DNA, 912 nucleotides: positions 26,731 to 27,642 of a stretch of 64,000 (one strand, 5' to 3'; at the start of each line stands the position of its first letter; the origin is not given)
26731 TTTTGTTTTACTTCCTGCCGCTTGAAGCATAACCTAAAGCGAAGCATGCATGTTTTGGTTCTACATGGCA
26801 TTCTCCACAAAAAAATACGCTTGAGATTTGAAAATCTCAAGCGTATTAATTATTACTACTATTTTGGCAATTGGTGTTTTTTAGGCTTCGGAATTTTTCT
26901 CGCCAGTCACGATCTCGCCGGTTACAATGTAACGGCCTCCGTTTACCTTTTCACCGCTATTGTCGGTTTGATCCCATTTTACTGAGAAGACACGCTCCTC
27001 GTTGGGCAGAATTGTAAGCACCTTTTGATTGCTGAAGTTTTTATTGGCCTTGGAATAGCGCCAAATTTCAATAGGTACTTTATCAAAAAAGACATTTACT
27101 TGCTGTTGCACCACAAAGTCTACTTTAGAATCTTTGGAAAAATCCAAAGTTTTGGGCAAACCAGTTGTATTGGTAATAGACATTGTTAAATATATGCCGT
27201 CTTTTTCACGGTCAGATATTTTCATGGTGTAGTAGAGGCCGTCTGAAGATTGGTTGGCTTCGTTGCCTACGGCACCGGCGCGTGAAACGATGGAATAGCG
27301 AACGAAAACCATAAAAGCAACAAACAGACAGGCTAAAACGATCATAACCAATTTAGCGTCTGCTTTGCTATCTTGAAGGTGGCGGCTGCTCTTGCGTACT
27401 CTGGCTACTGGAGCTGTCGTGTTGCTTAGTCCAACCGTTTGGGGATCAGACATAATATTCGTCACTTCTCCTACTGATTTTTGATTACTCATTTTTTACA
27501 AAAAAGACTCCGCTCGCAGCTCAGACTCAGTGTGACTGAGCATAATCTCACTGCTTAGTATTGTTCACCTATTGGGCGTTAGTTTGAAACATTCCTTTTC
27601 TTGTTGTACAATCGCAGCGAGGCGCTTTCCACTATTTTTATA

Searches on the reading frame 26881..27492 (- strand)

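Call 71: search_protein_families(library=pfam, proteins=[window:26881-27492:-], max_evalue=0.001)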
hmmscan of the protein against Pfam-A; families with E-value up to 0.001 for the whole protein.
window:26881-27492:- (203 aa): 1 family
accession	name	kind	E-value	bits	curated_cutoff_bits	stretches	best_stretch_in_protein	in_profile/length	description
PF12690.13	BsuPI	-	4.3e-10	39.9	22.9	1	94-197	8-99/101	Intracellular proteinase inhibitor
